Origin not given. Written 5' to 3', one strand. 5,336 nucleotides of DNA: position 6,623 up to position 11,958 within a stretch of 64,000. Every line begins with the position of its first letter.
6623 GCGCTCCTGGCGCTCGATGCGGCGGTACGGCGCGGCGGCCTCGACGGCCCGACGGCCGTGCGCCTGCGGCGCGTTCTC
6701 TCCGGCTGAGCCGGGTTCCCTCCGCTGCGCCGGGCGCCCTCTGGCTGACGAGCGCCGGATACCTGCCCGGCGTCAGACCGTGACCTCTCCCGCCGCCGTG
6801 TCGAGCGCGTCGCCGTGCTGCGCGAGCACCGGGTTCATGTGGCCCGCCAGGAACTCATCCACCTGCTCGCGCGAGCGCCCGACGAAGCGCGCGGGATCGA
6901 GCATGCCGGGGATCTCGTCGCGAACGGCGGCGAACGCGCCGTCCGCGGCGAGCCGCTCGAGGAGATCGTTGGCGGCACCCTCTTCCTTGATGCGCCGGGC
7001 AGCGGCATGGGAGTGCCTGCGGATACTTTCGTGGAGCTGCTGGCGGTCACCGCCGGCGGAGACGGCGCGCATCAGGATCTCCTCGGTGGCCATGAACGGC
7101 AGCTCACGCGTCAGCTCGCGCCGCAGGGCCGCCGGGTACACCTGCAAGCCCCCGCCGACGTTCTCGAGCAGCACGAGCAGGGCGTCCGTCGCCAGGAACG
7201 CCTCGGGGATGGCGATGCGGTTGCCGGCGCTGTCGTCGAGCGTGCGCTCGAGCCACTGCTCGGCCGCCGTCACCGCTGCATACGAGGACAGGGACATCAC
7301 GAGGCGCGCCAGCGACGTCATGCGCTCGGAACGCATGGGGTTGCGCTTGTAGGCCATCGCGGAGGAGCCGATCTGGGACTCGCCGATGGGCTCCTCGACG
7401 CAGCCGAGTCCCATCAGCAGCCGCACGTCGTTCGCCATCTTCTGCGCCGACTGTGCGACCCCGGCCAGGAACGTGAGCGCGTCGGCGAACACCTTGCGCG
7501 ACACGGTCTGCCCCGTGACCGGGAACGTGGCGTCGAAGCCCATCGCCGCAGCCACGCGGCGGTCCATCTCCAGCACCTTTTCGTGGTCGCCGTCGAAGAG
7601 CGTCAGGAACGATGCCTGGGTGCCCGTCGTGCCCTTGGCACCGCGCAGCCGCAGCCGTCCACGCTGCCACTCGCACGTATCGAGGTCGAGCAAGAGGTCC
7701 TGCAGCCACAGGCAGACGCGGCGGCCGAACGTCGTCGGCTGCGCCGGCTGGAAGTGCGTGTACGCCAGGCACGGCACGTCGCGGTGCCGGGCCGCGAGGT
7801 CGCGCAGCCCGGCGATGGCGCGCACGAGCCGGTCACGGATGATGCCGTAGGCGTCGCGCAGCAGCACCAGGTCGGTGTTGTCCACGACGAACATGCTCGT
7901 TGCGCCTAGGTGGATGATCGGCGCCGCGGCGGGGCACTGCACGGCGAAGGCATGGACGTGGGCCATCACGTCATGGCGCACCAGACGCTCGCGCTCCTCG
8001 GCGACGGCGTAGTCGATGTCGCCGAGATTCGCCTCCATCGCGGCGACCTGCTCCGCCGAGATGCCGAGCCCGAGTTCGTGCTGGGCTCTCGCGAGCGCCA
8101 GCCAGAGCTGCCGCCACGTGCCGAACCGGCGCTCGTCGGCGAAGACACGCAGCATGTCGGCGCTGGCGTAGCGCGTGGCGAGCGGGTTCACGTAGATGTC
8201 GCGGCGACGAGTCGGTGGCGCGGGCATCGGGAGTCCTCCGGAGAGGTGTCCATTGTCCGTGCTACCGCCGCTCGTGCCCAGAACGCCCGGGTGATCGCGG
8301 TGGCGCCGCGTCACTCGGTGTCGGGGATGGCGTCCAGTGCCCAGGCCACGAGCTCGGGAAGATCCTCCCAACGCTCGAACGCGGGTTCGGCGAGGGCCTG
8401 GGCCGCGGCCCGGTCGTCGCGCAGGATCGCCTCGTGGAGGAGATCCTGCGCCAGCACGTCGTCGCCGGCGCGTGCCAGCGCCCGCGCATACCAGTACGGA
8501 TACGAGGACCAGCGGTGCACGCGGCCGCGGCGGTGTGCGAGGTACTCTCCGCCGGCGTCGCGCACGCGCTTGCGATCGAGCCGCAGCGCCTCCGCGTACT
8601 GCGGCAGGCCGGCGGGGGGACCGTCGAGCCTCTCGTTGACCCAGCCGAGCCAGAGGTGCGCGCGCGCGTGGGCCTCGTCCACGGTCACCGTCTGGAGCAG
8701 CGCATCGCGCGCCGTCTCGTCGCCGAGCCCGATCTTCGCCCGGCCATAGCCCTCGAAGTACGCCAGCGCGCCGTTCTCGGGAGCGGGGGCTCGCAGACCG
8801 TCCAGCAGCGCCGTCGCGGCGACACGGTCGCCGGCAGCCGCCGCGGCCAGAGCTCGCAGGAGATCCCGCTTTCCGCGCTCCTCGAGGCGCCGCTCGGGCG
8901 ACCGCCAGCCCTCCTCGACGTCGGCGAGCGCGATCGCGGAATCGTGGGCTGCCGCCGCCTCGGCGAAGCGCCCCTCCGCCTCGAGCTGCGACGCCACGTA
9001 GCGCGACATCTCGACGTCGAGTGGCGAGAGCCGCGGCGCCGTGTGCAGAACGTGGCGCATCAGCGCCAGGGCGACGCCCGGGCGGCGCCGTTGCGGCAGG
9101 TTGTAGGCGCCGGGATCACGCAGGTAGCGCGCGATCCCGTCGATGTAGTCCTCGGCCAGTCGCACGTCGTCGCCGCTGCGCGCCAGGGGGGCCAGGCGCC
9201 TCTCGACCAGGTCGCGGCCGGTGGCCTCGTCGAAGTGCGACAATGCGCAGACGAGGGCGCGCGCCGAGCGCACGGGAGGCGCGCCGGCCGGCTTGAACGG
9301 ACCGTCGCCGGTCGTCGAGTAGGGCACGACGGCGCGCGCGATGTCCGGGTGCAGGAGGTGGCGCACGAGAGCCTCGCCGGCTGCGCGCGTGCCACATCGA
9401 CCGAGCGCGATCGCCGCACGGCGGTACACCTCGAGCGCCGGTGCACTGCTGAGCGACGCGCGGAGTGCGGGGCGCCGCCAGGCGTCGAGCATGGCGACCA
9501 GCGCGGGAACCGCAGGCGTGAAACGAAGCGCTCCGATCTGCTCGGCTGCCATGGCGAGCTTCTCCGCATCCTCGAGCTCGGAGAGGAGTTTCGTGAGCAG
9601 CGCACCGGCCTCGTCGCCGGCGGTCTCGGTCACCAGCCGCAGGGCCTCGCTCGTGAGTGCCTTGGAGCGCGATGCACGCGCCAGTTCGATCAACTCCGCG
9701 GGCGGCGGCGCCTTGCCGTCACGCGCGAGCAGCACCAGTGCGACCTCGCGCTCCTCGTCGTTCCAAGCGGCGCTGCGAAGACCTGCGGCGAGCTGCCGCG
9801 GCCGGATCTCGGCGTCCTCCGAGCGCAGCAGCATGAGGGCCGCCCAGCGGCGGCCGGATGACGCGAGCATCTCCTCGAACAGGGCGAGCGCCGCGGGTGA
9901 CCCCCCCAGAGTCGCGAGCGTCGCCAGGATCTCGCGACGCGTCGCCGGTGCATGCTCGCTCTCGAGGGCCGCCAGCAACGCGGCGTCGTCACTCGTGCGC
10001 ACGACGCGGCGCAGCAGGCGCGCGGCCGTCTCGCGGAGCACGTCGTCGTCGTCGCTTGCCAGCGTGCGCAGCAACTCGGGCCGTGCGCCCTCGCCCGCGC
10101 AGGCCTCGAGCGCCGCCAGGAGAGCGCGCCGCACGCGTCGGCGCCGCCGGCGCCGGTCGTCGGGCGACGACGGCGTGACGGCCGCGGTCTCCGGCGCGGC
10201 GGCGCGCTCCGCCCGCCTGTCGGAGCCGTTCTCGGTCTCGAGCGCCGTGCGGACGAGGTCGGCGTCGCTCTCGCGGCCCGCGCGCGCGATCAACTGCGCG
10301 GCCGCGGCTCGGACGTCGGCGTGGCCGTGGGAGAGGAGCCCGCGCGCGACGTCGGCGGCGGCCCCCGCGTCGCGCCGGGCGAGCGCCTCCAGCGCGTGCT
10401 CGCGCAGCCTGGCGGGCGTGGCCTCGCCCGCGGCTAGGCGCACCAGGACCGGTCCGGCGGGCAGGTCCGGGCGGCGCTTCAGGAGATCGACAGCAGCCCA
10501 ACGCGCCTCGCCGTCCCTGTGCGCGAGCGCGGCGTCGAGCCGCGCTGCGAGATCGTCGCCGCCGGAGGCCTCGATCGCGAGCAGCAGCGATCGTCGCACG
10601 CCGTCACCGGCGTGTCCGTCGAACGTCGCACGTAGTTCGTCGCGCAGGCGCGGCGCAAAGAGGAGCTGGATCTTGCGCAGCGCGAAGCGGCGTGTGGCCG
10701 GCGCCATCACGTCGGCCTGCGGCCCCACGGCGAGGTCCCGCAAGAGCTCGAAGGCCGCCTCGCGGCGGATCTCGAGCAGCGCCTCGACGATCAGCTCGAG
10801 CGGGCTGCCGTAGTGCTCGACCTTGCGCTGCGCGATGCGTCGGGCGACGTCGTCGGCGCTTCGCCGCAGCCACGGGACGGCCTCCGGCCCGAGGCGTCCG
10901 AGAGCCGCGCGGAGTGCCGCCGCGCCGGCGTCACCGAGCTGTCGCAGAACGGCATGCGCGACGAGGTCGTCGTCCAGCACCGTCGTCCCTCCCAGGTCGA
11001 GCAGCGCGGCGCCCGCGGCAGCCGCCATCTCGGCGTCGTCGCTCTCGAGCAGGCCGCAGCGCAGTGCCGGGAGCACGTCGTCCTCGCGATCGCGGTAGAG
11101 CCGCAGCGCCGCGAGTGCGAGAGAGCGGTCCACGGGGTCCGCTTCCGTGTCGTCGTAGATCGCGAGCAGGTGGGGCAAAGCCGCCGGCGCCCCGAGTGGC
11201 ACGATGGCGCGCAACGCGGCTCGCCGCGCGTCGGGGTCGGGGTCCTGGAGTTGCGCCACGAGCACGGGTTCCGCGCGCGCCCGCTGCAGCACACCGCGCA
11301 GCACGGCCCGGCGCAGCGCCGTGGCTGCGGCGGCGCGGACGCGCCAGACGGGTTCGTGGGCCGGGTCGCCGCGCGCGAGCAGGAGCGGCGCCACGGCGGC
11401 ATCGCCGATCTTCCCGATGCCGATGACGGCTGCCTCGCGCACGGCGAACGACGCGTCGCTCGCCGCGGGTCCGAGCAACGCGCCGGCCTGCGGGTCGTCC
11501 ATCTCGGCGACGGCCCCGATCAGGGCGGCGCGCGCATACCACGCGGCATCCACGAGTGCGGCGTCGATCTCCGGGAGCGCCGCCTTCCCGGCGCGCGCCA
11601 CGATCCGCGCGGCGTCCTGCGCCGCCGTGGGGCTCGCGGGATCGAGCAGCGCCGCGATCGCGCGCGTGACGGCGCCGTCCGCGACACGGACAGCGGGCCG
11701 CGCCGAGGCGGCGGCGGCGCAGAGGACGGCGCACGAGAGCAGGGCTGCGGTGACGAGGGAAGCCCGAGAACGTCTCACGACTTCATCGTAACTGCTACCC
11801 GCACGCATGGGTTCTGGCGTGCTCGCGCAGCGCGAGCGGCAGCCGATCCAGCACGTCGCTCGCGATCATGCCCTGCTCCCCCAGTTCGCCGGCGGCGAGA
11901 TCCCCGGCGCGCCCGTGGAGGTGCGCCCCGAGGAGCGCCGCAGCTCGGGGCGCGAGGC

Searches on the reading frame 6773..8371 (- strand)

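Call 27: search_protein_families(library=pfam, proteins=[window:6773-8371:-], max_evalue=0.001)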
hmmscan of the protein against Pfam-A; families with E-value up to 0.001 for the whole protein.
window:6773-8371:- (532 aa): 2 families
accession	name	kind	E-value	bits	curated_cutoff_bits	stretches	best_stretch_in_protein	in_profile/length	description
PF00206.25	Lyase_1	-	1e-23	84.7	27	1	133-359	81-311/312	Lyase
PF10397.14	ADSL_C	-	7.5e-21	74.7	32.7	1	425-507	1-79/79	Adenylosuccinate lyase C-terminus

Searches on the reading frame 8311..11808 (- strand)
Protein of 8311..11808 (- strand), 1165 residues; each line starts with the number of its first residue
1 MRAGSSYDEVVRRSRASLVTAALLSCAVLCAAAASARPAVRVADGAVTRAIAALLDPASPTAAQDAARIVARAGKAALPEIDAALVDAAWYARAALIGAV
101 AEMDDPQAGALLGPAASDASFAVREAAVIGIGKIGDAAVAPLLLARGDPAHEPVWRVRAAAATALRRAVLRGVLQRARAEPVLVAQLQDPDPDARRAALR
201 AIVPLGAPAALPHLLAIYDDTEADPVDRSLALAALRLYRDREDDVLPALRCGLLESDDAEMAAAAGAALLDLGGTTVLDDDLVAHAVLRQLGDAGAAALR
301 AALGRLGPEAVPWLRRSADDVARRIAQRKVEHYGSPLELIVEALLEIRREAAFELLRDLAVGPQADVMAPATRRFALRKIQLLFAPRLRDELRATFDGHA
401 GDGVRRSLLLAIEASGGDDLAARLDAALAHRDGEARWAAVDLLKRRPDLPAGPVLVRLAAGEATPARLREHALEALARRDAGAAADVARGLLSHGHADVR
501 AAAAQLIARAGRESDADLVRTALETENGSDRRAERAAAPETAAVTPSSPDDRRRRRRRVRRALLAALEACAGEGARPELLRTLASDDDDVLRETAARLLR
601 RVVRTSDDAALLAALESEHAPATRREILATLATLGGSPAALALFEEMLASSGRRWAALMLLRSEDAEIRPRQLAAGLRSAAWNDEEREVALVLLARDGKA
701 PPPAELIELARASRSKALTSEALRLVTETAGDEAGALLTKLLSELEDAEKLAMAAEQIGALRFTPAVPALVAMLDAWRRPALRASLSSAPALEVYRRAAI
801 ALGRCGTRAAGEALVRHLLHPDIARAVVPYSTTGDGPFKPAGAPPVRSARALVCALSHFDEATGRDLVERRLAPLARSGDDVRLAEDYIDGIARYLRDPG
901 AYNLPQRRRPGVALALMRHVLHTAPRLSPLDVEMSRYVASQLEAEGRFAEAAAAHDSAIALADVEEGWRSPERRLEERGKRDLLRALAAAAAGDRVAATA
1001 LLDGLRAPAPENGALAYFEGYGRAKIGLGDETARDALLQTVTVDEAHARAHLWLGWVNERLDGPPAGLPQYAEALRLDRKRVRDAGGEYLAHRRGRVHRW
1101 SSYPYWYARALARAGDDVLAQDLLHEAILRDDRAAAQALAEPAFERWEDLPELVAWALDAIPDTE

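Call 7: search_protein_families(library=pfam, proteins=[window:8311-11808:-], max_evalue=0.1)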
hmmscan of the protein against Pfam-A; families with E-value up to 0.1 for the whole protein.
window:8311-11808:- (1165 aa): 4 families
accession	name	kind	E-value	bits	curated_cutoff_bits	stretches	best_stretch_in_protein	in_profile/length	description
PF13646.12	HEAT_2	-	9.7e-28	96.7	27.7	5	83-166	7-88/88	HEAT repeats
PF02985.28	HEAT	-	4.1e-09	36.3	23.5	0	181-204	3-26/31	HEAT repeat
PF13513.12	HEAT_EZ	-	0.0067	17.4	27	1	155-202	1-52/55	HEAT-like repeat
PF25212.1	HVO_A0114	-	0.034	14.4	27.6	0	576-615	24-63/84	HVO_A0114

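Call 8: search_protein_families(library=ncbifam, proteins=[window:8311-11808:-], max_evalue=0.1)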
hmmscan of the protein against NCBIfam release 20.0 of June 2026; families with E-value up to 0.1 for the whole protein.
window:8311-11808:- (1165 aa): 1 family
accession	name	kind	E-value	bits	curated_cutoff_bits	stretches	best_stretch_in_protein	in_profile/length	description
NF045915.1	PhycobilmeDegNblB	equivalog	2.6e-05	23.9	300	1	88-167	111-187/214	phycobilisome degradation protein NblB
